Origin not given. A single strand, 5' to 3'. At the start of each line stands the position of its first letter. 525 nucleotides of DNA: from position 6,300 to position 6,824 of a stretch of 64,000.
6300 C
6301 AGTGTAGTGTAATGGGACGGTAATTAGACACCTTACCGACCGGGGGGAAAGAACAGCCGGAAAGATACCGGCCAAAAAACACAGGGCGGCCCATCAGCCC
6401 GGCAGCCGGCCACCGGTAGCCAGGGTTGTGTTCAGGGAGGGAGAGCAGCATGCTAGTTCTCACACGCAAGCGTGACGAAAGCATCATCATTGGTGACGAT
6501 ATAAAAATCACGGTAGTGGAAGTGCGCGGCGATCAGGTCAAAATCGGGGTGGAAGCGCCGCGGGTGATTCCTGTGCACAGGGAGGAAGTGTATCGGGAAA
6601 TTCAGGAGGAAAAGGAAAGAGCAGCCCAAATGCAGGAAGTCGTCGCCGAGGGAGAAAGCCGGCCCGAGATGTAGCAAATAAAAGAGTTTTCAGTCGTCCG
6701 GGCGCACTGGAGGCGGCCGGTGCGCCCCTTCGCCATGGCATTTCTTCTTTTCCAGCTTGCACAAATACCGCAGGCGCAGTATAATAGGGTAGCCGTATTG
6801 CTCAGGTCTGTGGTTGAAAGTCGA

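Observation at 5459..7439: Orphan csrA retained at the site of a deleted flagellar locus, followed by a strong promoter and a GGA-rich ~370-nt leader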

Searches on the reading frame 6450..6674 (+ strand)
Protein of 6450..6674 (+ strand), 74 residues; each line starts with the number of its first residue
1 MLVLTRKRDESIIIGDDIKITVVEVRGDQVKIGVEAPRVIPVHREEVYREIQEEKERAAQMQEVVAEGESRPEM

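Call 10: search_protein_families(library=pfam, proteins=[window:6450-6674:+])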
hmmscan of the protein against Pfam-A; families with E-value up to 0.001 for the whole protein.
window:6450-6674:+ (74 aa): 1 family
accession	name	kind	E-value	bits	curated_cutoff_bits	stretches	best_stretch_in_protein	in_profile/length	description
PF02599.21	CsrA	-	1.4e-26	92.6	27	1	1-53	1-53/53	Global regulator protein family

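Call 20: find_encoding_contigs(protein=window:6450-6674:+, flank=10000, max_places=10)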
Protein window:6450-6674:+ (74 aa): 6 contigs read that carry it; 5 places shown.
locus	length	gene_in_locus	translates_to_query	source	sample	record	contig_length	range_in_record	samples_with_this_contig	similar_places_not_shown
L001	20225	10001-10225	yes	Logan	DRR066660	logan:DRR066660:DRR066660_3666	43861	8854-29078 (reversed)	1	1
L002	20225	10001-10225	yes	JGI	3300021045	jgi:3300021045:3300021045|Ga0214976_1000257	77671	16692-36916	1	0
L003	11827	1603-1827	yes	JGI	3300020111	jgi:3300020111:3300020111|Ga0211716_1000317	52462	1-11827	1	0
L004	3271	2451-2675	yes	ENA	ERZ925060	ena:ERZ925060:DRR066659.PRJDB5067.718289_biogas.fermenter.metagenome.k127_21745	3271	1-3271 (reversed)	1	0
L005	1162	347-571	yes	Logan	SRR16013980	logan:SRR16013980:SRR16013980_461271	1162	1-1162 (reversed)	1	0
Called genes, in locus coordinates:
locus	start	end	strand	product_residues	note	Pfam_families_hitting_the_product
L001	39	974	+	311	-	PF00528:BPD_transp_1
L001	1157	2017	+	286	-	PF02548:Pantoate_transf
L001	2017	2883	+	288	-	PF02569:Pantoate_ligase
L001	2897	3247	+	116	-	PF02261:Asp_decarbox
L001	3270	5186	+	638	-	PF05226:CHASE2, PF00211:Guanylate_cyc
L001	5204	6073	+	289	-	PF00753:Lactamase_B, PF12706:Lactamase_B_2, PF23023:Anti-Pycsar_Apyc1 (faint)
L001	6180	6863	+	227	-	PF14602:Hexapep_2 (faint), PF25084:LbH_EIF2B, PF00132:Hexapep (weak), PF25087:GMPPB_C, PF00132:Hexapep (weak)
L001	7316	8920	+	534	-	PF27511:ComFA_N, PF00270:DEAD, PF04851:ResIII, PF00271:Helicase_C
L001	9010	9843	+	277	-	PF18912:DZR_2, PF00156:Pribosyltran (weak)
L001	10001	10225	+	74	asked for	PF02599:CsrA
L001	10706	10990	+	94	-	PF13451:zf_Tbcl, PF23477:zf_Tbcl_2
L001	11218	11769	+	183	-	PF02482:Ribosomal_S30AE, PF16321:Ribosom_S30AE_C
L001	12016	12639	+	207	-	-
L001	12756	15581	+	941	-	PF07517:SecA_DEAD, PF00270:DEAD (faint), PF01043:SecA_PP_bind, PF21090:P-loop_SecA, PF07516:SecA_SW, PF02810:SEC-C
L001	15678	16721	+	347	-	PF03462:PCRF, PF00472:RF-1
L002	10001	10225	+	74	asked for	PF02599:CsrA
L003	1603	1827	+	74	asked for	PF02599:CsrA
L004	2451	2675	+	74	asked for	PF02599:CsrA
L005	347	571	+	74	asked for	PF02599:CsrA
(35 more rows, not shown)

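Call 23: find_homologous_proteins(query=window:6450-6674:+)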
Query window:6450-6674:+ (74 aa): 696 proteins with E <= 0.001 among 700 candidates; the best 120 are listed.
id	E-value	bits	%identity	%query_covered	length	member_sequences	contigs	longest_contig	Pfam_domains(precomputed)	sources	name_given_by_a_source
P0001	1.1e-36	141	100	100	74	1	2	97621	PF02599.22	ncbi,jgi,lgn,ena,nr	ncbi:MAG TPA: carbon storage regulator CsrA [Firmicutes bacterium]|nr:carbon storage regulator CsrA 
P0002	4.6e-25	104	95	77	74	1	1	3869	PF02599.22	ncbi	-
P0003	4.8e-25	104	83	86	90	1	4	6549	PF02599.22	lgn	-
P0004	8.4e-25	103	79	91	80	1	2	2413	PF02599.22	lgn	-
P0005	8.4e-25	103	83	86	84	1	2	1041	PF02599.22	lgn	-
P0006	8.8e-25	103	91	74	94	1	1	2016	PF02599.22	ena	-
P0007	1.1e-24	103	79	91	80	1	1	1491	PF02599.22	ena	-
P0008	1.6e-24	103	85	82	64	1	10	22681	PF02599.22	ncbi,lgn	-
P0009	2.7e-24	102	89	74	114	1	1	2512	PF02599.22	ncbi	-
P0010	2.8e-24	102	80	89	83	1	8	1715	PF02599.22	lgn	-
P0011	3.1e-24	102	84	82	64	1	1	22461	PF02599.22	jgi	jgi:carbon storage regulator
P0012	3.3e-24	102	85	80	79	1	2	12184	PF02599.22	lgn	-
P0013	3.9e-24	101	79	85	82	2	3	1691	PF02599.22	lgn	-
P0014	3.9e-24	101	86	80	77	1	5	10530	PF02599.22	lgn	-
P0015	4.5e-24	101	86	80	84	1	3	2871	PF02599.22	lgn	-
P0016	4.9e-24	101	85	81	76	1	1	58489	PF02599.22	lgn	-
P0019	5.9e-24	101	86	80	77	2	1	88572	PF02599.22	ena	-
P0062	9.4e-23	97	75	86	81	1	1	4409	PF02599.22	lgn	-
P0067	1.3e-22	97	74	93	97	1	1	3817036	PF02599.22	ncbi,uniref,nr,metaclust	ncbi:carbon storage regulator CsrA [Limnochorda pilosa]|uniref:Translational regulator CsrA n=1 Tax=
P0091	3.4e-22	95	81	78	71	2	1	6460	PF02599.22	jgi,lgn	jgi:carbon storage regulator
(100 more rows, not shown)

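Call 24: find_encoding_contigs(protein=P0067, flank=10000, max_places=1)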
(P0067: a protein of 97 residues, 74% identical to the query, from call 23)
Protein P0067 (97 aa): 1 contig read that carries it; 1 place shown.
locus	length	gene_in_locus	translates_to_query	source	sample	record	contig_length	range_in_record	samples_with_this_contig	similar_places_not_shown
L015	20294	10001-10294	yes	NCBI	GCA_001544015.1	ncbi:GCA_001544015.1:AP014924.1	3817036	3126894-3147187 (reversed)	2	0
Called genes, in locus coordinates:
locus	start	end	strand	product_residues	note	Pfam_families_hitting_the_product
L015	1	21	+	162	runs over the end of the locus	PF08281:Sigma70_r4_2 (weak), PF00196:GerE, PF13936:HTH_38 (faint)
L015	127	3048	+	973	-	PF23139:OB_YrrC, PF14520:HHH_5, PF14490:HHH_RecD2, PF13245:AAA_19, PF13604:AAA_30, PF18335:SH3_13, PF13538:UvrD_C_2, PF00293:NUDIX, +7 more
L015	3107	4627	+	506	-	PF27511:ComFA_N, PF00270:DEAD, PF04851:ResIII (weak), PF00271:Helicase_C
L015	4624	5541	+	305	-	PF18912:DZR_2, PF00156:Pribosyltran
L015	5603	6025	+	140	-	PF04981:NMD3 (faint)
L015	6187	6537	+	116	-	PF04316:FlgM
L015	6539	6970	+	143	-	PF05130:FlgN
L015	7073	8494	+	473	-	PF00460:Flg_bb_rod (weak), PF22638:FlgK_D1, PF06429:Flg_bbr_C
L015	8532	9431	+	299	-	PF00669:Flagellin_N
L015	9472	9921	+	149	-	PF02623:FliW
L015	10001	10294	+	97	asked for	PF02599:CsrA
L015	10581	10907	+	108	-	PF03646:FlaG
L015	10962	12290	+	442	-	PF02465:FliD_N, PF07196:Flagellin_IN, PF07195:FliD_C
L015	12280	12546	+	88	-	PF03444:WHD_HrcA, PF02082:Rrf2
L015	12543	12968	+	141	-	PF02561:FliS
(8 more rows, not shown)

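Call 25: find_encoding_contigs(protein=P0019, flank=10000, max_places=1)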
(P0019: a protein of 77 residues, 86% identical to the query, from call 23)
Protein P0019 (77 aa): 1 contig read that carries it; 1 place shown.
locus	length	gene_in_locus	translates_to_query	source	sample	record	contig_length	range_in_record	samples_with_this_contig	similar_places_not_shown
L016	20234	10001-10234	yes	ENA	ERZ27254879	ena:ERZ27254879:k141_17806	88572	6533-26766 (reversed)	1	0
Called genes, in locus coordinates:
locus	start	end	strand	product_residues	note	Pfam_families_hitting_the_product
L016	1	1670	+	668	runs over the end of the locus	PF04851:ResIII, PF00270:DEAD, PF00271:Helicase_C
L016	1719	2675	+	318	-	PF00294:PfkB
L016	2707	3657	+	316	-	PF00291:PALP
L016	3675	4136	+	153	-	PF01398:JAB (weak), PF14464:Prok-JAB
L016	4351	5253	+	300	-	PF18912:DZR_2, PF00156:Pribosyltran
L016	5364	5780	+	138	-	PF07191:Zn_ribbon_6 (faint), PF21531:Rv2175c_wHTH (weak)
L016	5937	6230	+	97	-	PF04316:FlgM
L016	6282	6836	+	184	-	PF05130:FlgN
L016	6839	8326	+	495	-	PF00460:Flg_bb_rod (weak), PF22638:FlgK_D1, PF06429:Flg_bbr_C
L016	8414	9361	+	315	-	PF00669:Flagellin_N, PF00700:Flagellin_C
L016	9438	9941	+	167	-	PF02623:FliW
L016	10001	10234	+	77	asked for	PF02599:CsrA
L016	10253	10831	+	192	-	PF26154:DUF8042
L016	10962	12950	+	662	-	PF00669:Flagellin_N, PF00700:Flagellin_C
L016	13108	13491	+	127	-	PF03646:FlaG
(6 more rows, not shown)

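Call 26: find_encoding_contigs(protein=P0016, flank=10000, max_places=1)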
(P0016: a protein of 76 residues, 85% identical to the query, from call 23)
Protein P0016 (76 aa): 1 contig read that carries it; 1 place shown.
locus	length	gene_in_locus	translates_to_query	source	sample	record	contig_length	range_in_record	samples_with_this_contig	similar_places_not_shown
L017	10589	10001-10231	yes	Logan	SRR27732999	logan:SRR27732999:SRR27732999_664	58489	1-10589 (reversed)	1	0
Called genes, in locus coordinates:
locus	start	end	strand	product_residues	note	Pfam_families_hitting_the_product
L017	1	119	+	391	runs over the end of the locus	PF06925:MGDG_synth, PF13579:Glyco_trans_4_4 (faint), PF06925:MGDG_synth, PF02350:Epimerase_2 (weak), PF04101:Glyco_tran_28_C, PF13692:Glyco_trans_1_4 (weak), PF00534:Glycos_transf_1 (weak)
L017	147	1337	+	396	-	PF05384:DegS, PF07730:HisKA_3, PF02518:HATPase_c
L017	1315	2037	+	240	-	PF00072:Response_reg, PF00196:GerE, PF08281:Sigma70_r4_2 (faint)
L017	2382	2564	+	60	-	-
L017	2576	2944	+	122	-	PF02643:DUF192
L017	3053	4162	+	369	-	PF13487:HD_5, PF01966:HD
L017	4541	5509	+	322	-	PF00156:Pribosyltran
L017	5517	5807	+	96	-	PF04316:FlgM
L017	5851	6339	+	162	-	PF05130:FlgN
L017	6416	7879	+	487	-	PF00460:Flg_bb_rod, PF22638:FlgK_D1, PF06429:Flg_bbr_C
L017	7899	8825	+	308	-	PF00669:Flagellin_N, PF00700:Flagellin_C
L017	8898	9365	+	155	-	PF20074:DUF6470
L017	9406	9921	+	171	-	PF02623:FliW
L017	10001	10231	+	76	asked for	PF02599:CsrA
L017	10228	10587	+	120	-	?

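Call 28: find_encoding_contigs(protein=P0008, flank=10000, max_places=2)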
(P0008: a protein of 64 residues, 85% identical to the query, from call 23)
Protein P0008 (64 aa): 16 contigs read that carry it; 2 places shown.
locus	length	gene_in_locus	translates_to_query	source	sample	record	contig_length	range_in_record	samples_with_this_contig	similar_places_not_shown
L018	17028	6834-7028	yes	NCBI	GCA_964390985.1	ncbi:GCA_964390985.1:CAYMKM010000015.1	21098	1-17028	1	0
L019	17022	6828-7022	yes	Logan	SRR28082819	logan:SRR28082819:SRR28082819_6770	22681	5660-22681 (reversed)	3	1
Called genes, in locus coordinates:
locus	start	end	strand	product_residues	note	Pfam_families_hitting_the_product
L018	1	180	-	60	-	?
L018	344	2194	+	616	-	PF05226:CHASE2, PF00211:Guanylate_cyc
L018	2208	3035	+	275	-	PF12706:Lactamase_B_2, PF23023:Anti-Pycsar_Apyc1 (weak)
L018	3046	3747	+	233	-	PF00132:Hexapep (weak), PF25084:LbH_EIF2B, PF25087:GMPPB_C, PF00132:Hexapep (weak)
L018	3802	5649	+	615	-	PF27511:ComFA_N (faint), PF00270:DEAD, PF04851:ResIII, PF00271:Helicase_C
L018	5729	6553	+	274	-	PF00156:Pribosyltran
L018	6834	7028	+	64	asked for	PF02599:CsrA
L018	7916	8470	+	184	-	PF02482:Ribosomal_S30AE, PF16321:Ribosom_S30AE_C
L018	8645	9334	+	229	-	-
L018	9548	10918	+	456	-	PF20972:MASE9 (weak), PF08668:HDOD (weak), PF13487:HD_5, PF01966:HD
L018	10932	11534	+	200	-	PF17248:DUF5317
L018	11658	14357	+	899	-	PF07517:SecA_DEAD, PF00270:DEAD (faint), PF01043:SecA_PP_bind, PF21090:P-loop_SecA, PF07516:SecA_SW, PF02810:SEC-C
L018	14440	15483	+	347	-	PF03462:PCRF, PF00472:RF-1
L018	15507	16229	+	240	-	PF11209:LmeA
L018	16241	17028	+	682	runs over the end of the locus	PF18949:DUF5693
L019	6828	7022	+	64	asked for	PF02599:CsrA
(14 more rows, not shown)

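Call 29: find_encoding_contigs(protein=P0011, flank=10000, max_places=1)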
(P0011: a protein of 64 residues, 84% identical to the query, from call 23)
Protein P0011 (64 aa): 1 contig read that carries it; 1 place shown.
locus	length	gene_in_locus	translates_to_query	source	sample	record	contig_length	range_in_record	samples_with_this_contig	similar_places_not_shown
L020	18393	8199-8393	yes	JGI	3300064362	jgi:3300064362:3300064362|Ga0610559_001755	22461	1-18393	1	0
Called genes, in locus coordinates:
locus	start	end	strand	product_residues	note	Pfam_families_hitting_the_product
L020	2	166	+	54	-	?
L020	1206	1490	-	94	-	-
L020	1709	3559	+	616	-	PF05226:CHASE2, PF00211:Guanylate_cyc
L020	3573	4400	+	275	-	PF12706:Lactamase_B_2, PF23023:Anti-Pycsar_Apyc1 (weak)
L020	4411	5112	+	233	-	PF00132:Hexapep (weak), PF25084:LbH_EIF2B, PF25087:GMPPB_C, PF00132:Hexapep (weak)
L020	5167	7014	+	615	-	PF27511:ComFA_N (faint), PF00270:DEAD, PF04851:ResIII, PF00271:Helicase_C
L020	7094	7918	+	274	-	PF00156:Pribosyltran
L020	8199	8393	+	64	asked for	PF02599:CsrA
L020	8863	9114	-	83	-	-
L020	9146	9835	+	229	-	PF02482:Ribosomal_S30AE, PF16321:Ribosom_S30AE_C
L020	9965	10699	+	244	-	-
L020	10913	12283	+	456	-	PF20972:MASE9 (weak), PF08668:HDOD (weak), PF13487:HD_5, PF01966:HD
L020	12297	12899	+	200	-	PF17248:DUF5317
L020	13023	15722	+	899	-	PF07517:SecA_DEAD, PF00270:DEAD (faint), PF01043:SecA_PP_bind, PF21090:P-loop_SecA, PF07516:SecA_SW, PF02810:SEC-C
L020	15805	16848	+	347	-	PF03462:PCRF, PF00472:RF-1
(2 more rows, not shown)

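Call 32: find_encoding_contigs(protein=P0002, flank=10000, max_places=2)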
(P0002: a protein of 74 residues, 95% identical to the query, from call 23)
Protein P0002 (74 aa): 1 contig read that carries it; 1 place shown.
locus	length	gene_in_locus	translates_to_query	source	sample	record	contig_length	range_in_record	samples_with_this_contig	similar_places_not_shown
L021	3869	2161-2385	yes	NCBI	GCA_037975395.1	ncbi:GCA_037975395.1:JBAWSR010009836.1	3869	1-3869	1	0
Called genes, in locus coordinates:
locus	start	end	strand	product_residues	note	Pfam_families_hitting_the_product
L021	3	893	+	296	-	?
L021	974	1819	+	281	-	PF00156:Pribosyltran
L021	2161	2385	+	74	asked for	PF02599:CsrA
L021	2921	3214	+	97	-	PF13451:zf_Tbcl, PF23477:zf_Tbcl_2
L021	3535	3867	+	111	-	?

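Call 33: find_encoding_contigs(protein=P0009, flank=10000, max_places=2)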
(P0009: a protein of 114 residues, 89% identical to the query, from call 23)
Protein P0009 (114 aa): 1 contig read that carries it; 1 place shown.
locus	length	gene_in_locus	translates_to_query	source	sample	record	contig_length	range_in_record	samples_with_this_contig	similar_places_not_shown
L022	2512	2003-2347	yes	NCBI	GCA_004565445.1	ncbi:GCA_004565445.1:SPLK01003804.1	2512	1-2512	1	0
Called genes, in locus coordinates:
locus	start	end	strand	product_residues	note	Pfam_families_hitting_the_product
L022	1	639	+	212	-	?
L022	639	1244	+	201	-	PF20074:DUF6470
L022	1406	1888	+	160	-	PF02623:FliW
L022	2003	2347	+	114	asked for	PF02599:CsrA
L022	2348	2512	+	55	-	?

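Call 47: find_encoding_contigs(protein=P0091, flank=7000, max_places=1)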
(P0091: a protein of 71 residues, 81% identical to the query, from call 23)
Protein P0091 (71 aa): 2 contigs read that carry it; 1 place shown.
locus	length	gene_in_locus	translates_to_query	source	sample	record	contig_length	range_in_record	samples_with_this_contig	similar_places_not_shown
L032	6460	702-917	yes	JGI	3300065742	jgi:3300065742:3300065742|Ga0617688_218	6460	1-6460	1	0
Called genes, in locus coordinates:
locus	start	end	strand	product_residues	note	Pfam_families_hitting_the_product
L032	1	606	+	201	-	?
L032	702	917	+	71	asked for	PF02599:CsrA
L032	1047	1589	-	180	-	-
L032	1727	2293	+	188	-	PF02482:Ribosomal_S30AE, PF16321:Ribosom_S30AE_C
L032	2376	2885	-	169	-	-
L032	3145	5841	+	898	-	PF07517:SecA_DEAD, PF00270:DEAD (weak), PF01043:SecA_PP_bind, PF21090:P-loop_SecA, PF07516:SecA_SW, PF02810:SEC-C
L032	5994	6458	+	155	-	?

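Call 48: find_encoding_contigs(protein=P0062, flank=7000, max_places=1)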
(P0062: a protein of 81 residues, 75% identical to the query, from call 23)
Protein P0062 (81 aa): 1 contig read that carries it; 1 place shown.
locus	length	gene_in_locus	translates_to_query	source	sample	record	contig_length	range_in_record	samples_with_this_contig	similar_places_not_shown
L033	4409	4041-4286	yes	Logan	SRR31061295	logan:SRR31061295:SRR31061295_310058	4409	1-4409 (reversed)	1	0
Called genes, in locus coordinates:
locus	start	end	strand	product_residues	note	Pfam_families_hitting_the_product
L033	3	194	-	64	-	?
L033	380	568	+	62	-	-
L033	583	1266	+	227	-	PF00132:Hexapep (faint), PF25084:LbH_EIF2B, PF25087:GMPPB_C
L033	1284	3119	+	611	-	PF27511:ComFA_N, PF00270:DEAD, PF04851:ResIII, PF00271:Helicase_C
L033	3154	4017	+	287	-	PF00156:Pribosyltran (weak)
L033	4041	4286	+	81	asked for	PF02599:CsrA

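Call 55: search_protein_families(library=ncbifam, proteins=[window:6450-6674:+], max_evalue=0.01)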
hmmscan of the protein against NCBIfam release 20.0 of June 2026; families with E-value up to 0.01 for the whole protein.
window:6450-6674:+ (74 aa): 3 families
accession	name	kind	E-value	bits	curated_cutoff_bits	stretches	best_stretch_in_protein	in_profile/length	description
NF002469.0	PRK01712.1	equivalog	2.1e-28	98.1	73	1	1-61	1-61/65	carbon storage regulator CsrA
TIGR00202.1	csrA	equivalog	5.3e-26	90.6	70.1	1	1-63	1-63/69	carbon storage regulator CsrA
NF001844.0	PRK00568.1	equivalog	3.6e-14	52.6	106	1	1-63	1-63/76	carbon storage regulator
